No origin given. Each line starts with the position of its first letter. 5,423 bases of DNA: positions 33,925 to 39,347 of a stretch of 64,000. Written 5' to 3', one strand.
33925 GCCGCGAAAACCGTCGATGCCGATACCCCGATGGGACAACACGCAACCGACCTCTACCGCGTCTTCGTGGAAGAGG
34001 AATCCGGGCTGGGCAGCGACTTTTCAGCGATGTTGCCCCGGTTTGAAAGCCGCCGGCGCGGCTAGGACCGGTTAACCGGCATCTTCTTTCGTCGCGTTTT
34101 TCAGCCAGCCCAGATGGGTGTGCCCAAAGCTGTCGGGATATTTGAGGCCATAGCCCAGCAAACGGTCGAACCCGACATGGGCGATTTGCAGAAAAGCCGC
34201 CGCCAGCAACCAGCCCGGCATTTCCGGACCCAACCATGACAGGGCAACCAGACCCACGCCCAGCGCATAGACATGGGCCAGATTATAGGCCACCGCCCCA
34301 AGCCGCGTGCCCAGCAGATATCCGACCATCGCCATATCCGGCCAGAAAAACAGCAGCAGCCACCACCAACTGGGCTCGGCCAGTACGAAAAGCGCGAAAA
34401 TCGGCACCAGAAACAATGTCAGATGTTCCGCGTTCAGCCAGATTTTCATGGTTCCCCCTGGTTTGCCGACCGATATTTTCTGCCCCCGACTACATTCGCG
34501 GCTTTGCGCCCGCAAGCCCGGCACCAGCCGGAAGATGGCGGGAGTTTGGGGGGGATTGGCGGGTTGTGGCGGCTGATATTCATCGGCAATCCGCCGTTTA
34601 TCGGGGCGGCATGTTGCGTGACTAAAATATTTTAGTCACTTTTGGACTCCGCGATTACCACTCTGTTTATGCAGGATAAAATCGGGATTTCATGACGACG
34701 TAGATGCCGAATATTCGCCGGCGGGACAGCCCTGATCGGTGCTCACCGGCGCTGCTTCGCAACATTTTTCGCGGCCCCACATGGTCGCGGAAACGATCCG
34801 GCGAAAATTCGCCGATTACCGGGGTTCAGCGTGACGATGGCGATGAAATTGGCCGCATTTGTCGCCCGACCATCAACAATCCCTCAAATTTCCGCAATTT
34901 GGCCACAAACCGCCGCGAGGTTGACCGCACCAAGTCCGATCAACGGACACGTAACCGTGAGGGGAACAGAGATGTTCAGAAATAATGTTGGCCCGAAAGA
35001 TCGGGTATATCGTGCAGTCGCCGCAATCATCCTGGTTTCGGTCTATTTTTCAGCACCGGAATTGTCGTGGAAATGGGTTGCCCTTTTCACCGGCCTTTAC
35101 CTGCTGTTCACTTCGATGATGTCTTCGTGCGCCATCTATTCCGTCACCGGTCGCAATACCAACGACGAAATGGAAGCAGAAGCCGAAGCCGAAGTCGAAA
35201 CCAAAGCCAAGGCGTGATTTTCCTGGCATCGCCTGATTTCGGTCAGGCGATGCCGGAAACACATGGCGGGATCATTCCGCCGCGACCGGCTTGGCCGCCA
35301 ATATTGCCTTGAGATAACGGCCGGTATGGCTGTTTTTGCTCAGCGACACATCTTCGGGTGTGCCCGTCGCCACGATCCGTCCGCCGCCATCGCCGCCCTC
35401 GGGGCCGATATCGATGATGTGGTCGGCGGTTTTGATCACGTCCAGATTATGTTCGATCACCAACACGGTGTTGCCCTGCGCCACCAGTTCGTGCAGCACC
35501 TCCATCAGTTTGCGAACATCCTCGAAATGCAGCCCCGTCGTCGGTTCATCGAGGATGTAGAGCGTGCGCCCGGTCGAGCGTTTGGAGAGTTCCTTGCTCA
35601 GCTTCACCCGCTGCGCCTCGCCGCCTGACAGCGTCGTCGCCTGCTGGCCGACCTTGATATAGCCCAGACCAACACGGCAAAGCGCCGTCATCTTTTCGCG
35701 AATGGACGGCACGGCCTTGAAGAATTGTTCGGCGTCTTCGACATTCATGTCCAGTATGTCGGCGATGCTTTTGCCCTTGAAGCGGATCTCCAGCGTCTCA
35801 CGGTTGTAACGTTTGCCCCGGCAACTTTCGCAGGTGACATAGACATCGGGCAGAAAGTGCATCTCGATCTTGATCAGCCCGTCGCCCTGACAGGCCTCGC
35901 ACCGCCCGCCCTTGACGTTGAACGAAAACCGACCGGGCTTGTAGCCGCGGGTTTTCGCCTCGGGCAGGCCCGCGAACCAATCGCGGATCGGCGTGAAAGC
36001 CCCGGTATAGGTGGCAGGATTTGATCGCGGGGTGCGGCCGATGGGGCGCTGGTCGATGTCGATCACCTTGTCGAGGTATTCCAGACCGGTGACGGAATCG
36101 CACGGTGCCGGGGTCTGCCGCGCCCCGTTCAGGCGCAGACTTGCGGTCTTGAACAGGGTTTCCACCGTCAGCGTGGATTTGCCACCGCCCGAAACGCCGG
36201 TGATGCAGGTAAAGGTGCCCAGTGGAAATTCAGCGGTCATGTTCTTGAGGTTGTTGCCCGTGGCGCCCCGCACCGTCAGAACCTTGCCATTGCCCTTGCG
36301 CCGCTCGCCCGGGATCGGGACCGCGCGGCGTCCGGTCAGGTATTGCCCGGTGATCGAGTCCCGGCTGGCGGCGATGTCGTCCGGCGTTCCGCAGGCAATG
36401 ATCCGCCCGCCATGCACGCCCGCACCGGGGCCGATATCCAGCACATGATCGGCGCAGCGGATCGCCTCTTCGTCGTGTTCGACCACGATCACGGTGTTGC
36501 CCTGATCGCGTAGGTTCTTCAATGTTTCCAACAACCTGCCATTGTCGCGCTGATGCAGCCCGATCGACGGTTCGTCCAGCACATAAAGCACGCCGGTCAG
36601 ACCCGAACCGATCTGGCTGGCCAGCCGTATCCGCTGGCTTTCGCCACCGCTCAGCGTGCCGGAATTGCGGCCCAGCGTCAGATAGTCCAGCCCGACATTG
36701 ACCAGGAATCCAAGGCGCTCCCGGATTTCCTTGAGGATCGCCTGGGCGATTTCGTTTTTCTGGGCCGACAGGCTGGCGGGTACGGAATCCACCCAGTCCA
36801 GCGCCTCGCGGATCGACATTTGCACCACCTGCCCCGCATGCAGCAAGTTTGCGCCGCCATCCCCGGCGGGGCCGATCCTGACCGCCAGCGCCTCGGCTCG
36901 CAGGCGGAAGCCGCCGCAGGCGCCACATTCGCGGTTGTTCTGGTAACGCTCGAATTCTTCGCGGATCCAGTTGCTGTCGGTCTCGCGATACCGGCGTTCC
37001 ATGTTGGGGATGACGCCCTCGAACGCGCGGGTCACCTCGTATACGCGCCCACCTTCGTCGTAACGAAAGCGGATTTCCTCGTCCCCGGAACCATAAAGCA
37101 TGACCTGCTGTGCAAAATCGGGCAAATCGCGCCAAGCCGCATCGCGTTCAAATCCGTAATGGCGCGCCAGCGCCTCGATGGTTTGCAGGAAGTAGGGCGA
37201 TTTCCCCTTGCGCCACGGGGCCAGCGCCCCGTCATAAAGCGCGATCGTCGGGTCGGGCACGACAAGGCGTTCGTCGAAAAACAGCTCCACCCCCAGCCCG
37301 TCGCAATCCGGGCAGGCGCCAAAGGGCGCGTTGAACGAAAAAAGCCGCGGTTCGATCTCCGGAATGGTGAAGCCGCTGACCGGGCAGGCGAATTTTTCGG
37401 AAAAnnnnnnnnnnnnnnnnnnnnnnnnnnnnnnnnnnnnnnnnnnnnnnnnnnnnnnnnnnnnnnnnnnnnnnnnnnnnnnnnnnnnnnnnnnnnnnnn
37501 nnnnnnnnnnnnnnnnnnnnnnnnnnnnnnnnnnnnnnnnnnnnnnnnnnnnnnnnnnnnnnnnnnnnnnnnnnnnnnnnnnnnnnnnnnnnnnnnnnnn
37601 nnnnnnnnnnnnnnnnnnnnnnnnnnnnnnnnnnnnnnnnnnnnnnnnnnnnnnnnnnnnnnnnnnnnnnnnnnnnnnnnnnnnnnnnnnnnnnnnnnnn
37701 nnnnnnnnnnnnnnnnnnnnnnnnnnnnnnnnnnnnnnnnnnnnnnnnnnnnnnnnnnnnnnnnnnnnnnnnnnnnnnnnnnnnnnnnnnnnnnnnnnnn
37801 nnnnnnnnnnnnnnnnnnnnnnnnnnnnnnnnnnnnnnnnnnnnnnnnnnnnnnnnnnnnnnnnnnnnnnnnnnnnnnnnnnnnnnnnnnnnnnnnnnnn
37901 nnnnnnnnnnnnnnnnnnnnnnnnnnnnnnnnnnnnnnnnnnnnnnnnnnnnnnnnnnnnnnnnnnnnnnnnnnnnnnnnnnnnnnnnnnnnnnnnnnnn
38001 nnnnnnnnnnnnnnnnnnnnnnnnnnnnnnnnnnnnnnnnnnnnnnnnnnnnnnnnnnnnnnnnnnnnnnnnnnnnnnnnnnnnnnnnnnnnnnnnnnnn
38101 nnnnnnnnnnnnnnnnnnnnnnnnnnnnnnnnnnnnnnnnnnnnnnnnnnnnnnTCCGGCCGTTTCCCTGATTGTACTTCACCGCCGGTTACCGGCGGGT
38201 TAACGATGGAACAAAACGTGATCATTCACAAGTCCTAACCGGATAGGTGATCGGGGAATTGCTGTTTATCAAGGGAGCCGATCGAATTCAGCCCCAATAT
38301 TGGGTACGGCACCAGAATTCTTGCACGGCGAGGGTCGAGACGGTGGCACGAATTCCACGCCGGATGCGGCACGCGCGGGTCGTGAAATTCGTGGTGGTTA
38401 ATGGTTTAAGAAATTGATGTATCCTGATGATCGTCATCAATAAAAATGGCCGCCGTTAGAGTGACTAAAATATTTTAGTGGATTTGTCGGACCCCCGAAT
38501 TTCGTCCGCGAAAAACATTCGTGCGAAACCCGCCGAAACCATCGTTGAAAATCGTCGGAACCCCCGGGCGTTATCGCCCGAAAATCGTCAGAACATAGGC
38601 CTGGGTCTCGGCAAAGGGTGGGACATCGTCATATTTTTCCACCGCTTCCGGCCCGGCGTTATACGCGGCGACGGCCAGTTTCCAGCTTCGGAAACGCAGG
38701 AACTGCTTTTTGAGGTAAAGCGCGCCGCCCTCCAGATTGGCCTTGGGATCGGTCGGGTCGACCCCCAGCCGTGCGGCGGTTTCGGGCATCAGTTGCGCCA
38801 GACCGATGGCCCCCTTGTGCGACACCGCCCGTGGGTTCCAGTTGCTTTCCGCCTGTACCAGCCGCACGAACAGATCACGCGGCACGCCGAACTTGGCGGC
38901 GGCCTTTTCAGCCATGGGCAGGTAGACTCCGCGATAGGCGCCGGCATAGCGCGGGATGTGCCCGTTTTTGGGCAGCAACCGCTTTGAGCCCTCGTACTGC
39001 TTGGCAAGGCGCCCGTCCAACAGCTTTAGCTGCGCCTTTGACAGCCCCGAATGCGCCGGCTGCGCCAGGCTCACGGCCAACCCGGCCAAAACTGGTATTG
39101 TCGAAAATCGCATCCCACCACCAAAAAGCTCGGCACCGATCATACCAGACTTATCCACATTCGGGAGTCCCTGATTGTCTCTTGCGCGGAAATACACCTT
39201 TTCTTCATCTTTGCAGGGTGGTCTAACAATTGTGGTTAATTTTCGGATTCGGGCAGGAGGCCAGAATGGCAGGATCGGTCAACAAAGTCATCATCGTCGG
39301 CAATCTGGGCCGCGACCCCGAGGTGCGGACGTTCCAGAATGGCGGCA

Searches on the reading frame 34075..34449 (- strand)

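Call 43: search_protein_families(library=pfam, max_evalue=0.01, proteins=[window:34075-34449:-])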
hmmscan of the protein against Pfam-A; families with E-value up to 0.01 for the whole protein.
seq(125 aa): 1 family
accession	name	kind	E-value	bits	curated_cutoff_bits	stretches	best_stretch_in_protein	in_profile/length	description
PF14079.11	DUF4260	-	1.2e-33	115.9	27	1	2-115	1-112/113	Domain of unknown function (DUF4260)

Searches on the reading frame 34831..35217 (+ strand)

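Call 43: search_protein_families(library=pfam, max_evalue=0.01, proteins=[window:34831-35217:+])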
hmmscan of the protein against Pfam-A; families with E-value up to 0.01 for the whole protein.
window:34831-35217:+ (128 aa): 1 family
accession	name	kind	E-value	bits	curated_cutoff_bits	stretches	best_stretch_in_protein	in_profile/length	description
PF11127.14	YgaP-like_TM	-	6.7e-15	55.4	25.3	1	51-111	3-63/66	Inner membrane protein YgaP-like, transmembrane domain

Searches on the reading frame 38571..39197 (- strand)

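Call 43: search_protein_families(library=pfam, max_evalue=0.01, proteins=[window:38571-39197:-])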
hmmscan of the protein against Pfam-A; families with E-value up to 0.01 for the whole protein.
window:38571-39197:- (208 aa): 2 families
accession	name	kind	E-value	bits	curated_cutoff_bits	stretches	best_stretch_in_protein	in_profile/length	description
PF01464.25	SLT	-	8.7e-26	90.2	21.3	1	95-191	2-106/117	Transglycosylase SLT domain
PF13406.11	SLT_2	-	0.0017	18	24.3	0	125-149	150-174/292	Transglycosylase SLT domain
